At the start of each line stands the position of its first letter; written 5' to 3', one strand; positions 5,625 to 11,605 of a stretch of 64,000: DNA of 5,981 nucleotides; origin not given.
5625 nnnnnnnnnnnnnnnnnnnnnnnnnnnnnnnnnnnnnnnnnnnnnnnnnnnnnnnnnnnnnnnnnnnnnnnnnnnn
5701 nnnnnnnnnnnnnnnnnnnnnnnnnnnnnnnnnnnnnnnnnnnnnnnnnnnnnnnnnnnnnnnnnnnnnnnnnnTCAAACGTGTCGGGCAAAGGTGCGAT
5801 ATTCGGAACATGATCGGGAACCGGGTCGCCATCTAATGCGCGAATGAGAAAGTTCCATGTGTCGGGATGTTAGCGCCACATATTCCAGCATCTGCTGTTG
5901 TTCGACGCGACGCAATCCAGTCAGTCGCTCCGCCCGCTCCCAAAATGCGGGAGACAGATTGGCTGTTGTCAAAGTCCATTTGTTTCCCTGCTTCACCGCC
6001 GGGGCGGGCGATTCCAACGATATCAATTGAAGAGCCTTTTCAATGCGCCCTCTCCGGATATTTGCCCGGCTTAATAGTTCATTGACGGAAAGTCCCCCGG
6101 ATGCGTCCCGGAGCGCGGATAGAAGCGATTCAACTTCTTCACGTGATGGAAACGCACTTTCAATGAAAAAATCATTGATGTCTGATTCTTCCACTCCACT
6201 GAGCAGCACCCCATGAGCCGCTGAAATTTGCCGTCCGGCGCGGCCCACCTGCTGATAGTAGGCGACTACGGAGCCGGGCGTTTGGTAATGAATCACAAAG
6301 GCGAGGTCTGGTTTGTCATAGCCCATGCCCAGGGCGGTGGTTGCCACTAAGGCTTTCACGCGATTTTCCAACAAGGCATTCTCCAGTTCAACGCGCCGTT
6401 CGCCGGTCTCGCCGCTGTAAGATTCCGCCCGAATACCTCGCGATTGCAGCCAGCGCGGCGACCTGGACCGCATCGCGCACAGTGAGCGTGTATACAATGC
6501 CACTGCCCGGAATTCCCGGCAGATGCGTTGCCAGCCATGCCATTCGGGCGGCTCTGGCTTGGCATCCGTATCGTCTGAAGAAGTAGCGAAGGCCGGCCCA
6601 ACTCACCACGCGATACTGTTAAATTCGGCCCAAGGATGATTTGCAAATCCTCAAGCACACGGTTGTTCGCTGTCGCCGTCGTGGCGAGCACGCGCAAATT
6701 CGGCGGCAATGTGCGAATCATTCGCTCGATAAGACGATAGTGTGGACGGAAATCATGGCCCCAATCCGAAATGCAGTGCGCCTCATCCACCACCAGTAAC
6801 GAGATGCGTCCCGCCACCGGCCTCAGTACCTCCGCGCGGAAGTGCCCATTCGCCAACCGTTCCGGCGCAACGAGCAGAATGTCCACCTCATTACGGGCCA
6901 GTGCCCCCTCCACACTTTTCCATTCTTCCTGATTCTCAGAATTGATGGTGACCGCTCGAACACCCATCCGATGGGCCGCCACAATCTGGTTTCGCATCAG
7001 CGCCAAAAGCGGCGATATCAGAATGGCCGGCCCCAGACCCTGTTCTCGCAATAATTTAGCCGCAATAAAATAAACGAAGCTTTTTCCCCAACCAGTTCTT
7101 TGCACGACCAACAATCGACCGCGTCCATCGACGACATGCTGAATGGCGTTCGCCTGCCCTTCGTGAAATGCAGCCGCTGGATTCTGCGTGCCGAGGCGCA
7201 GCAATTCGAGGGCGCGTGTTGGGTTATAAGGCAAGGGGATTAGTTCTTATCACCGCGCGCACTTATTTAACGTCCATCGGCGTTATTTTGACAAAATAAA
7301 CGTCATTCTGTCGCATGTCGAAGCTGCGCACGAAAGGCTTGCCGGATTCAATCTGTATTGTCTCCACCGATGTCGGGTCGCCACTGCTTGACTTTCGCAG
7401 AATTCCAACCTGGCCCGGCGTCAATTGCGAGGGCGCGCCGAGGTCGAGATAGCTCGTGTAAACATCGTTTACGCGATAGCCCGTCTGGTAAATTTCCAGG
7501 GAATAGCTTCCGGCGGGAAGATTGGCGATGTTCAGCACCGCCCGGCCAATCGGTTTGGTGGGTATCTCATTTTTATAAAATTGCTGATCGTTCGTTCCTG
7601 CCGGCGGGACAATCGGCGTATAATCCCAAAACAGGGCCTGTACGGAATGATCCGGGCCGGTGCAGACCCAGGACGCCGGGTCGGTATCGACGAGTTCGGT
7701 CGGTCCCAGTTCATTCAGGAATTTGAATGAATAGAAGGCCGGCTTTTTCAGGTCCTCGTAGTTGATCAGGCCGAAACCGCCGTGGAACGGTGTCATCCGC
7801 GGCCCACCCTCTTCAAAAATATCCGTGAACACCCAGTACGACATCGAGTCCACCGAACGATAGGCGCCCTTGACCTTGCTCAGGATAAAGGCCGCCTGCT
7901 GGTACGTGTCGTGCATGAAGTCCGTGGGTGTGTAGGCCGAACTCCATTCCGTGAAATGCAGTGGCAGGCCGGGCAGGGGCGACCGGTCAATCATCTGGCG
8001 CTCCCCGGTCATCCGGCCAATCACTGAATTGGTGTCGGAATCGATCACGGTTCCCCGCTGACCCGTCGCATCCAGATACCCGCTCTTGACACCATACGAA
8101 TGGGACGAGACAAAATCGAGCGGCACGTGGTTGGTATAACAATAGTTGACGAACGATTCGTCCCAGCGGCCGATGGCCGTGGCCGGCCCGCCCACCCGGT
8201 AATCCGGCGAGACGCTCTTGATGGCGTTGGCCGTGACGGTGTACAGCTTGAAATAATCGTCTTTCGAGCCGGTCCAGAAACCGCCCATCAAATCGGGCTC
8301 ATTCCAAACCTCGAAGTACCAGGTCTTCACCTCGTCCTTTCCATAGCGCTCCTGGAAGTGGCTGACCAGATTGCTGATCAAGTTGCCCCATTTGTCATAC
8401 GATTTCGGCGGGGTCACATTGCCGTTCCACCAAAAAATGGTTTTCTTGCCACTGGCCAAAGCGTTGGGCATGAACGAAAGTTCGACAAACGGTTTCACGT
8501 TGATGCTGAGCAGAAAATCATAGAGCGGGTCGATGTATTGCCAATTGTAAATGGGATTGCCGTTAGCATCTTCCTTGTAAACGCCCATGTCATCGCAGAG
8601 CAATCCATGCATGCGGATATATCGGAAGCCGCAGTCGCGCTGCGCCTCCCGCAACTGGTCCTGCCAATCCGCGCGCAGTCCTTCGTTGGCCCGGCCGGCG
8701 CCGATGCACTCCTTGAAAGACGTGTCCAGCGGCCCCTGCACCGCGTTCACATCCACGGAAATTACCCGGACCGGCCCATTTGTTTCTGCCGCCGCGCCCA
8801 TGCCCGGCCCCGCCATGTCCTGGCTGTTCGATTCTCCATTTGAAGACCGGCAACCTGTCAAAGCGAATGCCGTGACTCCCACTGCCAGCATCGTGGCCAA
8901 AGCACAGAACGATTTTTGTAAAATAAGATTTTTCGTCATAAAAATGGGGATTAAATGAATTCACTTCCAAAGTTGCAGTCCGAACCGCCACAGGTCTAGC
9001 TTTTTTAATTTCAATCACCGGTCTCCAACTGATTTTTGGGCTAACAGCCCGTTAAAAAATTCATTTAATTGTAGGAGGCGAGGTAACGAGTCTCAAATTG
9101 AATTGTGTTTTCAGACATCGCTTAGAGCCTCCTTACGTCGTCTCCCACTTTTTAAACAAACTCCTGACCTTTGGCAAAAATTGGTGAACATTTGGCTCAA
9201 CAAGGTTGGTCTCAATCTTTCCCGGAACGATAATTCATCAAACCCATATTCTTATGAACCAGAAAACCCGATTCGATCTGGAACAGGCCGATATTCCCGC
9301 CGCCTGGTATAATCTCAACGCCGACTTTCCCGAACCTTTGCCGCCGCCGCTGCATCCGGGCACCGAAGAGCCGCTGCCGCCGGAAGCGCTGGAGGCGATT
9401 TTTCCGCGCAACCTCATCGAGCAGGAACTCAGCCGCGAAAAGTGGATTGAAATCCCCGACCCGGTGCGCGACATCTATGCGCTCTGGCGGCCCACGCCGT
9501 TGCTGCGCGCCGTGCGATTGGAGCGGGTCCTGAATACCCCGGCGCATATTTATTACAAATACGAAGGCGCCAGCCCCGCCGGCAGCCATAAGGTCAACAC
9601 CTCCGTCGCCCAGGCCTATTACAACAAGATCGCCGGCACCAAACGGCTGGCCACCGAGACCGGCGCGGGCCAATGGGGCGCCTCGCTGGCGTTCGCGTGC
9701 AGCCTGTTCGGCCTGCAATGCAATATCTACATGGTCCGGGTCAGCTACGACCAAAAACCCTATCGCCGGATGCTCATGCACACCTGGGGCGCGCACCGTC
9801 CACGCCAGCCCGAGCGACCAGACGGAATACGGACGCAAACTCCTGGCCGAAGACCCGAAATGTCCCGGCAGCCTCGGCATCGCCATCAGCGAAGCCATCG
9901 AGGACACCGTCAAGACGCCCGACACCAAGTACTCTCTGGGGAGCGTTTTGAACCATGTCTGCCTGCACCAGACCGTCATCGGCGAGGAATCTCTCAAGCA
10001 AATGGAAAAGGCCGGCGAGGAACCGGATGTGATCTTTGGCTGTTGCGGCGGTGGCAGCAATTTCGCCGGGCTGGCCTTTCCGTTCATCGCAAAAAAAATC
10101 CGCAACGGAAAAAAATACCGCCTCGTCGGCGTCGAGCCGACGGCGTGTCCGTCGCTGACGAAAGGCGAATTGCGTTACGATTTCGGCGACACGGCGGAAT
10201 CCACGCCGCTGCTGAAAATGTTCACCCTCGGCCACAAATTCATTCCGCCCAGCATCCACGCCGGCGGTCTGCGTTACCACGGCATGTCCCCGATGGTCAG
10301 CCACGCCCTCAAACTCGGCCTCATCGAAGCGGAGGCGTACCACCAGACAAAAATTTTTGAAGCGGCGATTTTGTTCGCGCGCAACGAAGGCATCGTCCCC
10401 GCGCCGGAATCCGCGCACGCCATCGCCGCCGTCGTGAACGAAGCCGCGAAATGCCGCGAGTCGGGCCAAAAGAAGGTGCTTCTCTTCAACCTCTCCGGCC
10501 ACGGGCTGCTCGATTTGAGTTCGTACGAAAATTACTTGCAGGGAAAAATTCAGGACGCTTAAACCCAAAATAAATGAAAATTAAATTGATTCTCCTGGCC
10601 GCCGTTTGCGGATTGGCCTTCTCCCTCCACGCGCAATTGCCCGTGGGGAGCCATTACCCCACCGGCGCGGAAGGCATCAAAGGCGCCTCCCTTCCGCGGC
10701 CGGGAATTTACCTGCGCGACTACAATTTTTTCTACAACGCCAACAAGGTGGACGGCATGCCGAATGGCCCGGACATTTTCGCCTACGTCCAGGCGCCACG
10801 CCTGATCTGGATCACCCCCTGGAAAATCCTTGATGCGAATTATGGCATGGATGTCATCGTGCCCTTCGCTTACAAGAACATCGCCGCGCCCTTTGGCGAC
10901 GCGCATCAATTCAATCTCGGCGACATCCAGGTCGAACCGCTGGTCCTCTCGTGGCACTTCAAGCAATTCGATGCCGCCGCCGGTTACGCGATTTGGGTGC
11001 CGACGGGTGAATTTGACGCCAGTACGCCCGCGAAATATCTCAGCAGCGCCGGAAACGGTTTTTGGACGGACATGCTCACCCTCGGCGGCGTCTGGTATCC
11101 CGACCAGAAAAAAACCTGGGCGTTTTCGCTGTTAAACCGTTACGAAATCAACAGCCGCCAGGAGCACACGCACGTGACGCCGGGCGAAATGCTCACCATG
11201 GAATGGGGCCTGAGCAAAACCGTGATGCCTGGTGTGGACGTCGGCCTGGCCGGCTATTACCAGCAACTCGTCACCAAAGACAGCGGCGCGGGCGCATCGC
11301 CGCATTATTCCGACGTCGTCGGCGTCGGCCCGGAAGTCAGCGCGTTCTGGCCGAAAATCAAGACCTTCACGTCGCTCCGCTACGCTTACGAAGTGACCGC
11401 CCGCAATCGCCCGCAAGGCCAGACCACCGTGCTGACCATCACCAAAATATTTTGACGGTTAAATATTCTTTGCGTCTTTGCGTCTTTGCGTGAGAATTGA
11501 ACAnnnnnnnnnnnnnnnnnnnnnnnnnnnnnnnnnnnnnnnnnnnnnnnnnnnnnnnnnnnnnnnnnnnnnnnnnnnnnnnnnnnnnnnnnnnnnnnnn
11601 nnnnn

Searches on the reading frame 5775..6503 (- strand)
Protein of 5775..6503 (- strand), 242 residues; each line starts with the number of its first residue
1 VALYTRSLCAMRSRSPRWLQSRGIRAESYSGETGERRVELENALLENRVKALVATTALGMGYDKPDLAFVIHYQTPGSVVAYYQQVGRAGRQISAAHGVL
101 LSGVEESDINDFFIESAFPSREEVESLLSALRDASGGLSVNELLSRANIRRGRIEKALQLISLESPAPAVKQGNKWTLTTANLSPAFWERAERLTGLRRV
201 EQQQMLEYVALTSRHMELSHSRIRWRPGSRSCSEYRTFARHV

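Call 10: search_protein_families(library=pfam, proteins=[window:5775-6503:-], max_evalue=0.001)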
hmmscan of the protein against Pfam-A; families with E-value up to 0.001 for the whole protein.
window:5775-6503:- (242 aa): 1 family
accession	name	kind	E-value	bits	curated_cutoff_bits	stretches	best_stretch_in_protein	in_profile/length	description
PF00271.37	Helicase_C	-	6.3e-12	46.2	23.5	1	17-91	32-108/110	Helicase conserved C-terminal domain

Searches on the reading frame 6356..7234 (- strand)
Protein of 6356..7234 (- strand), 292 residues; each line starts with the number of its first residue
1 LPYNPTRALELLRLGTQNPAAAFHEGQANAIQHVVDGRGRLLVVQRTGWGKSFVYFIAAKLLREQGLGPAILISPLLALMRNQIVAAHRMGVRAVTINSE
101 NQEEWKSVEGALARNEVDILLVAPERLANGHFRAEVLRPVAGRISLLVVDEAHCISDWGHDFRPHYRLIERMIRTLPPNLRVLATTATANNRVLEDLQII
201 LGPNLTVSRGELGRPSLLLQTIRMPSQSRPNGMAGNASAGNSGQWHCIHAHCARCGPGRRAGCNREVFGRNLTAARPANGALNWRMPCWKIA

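Call 10: search_protein_families(library=pfam, proteins=[window:6356-7234:-], max_evalue=0.001)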
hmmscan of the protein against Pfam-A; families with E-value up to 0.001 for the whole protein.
window:6356-7234:- (292 aa): 3 families
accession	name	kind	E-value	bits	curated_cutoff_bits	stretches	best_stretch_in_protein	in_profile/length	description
PF00270.35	DEAD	-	5e-25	88.6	26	1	26-196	3-166/167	DEAD/DEAH box helicase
PF04851.21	ResIII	-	1.9e-08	34.8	22.5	1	25-189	6-162/164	Type III restriction enzyme, res subunit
PF13604.12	AAA_30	-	0.00078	19.7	27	0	24-158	3-103/191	AAA domain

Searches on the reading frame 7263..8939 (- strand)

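Call 10: search_protein_families(library=pfam, proteins=[window:7263-8939:-], max_evalue=0.001)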
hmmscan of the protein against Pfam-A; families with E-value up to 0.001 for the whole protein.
window:7263-8939:- (558 aa): 1 family
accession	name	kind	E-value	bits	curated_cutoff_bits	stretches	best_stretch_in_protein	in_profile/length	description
PF01229.23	Glyco_hydro_39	-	1.3e-110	370.9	26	1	60-417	3-356/472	Glycosyl hydrolases family 39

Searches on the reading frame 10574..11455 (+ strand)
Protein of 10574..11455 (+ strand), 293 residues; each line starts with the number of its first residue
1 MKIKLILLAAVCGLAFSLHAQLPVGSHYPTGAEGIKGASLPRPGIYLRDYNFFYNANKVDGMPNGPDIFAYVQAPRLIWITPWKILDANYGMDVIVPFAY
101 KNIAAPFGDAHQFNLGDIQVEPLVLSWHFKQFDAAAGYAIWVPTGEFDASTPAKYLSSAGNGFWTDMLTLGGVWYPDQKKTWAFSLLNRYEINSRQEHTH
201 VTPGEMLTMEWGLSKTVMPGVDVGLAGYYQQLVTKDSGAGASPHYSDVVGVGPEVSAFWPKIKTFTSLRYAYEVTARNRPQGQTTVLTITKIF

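Call 10: search_protein_families(library=pfam, proteins=[window:10574-11455:+], max_evalue=0.001)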
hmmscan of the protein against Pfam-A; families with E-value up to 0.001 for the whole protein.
window:10574-11455:+ (293 aa): 1 family
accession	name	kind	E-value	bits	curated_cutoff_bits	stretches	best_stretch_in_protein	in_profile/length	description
PF13557.12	Phenol_MetA_deg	-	1.2e-36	127.5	22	1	63-287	13-240/242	Putative MetA-pathway of phenol degradation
